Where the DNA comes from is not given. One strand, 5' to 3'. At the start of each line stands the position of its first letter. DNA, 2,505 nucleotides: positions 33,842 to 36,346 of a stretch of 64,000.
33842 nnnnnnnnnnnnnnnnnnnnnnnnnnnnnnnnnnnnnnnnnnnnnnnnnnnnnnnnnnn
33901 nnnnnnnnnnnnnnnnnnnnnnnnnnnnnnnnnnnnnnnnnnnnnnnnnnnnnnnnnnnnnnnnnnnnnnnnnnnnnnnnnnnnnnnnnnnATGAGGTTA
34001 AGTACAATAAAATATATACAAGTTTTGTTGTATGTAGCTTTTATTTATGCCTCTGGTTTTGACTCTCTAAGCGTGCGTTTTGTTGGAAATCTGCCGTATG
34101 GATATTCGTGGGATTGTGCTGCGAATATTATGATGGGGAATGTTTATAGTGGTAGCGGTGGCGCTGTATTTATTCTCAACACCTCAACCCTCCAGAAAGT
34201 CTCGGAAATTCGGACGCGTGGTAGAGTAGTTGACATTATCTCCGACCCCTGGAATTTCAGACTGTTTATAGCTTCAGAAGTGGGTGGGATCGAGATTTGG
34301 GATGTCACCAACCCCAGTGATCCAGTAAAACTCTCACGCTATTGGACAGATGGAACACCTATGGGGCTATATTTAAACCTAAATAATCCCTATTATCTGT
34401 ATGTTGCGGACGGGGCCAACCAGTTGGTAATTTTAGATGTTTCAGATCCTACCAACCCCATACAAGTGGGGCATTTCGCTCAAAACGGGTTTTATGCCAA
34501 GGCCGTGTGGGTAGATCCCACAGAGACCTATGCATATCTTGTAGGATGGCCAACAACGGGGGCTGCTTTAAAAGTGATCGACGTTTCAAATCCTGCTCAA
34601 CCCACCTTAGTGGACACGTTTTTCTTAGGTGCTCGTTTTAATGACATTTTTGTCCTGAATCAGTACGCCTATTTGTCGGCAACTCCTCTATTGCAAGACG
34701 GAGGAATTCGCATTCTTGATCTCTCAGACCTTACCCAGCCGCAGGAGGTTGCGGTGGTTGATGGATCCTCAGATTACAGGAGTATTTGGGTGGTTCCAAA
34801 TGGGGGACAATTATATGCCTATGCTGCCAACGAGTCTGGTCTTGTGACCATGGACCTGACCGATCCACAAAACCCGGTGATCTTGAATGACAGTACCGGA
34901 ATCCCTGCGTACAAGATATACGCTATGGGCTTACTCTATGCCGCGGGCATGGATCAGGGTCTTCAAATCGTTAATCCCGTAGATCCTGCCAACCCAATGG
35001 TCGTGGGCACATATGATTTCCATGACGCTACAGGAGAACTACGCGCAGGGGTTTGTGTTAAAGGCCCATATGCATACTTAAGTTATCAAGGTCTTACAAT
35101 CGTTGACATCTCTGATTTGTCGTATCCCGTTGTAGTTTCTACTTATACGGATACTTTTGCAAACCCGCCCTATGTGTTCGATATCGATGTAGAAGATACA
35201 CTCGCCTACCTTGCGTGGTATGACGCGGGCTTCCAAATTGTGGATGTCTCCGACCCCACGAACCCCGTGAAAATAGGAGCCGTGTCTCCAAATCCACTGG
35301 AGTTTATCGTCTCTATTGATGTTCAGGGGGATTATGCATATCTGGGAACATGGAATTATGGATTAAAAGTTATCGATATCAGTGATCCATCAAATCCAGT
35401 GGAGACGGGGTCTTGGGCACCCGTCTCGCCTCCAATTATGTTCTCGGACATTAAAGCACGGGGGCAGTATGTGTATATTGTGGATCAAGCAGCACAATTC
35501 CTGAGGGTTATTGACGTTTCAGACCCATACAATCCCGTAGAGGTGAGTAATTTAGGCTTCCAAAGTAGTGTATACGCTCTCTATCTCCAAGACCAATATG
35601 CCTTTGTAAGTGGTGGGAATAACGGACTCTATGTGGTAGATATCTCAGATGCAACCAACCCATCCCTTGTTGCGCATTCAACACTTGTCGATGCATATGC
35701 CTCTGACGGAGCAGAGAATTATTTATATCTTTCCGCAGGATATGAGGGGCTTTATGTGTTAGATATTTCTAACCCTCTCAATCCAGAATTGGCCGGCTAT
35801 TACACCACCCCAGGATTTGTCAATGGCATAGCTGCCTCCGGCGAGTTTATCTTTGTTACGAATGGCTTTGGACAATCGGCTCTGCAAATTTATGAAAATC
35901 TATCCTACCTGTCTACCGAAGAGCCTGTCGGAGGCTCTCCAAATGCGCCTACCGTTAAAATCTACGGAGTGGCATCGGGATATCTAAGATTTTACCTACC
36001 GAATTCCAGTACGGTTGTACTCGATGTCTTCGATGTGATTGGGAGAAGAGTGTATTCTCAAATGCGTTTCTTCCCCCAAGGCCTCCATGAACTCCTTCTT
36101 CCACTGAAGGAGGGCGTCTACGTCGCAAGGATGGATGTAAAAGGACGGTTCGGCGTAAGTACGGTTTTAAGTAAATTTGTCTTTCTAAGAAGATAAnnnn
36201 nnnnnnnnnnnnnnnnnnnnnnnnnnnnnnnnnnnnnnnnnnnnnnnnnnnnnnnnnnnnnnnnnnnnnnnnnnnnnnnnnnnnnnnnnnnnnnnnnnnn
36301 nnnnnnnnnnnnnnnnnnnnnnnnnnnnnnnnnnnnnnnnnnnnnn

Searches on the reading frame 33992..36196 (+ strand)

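Call 106: search_protein_families(library=pfam, proteins=[window:33992-36196:+], max_evalue=0.00001)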
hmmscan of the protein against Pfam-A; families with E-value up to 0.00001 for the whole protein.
window:33992-36196:+ (734 aa): 2 families
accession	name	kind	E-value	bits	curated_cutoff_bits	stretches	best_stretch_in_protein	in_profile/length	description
PF08309.17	LVIVD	-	1.1e-65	217.2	20.2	4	441-474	6-39/42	LVIVD repeat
PF09826.15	Beta_propel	-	1e-08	35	22.4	0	587-610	329-352/495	Beta propeller domain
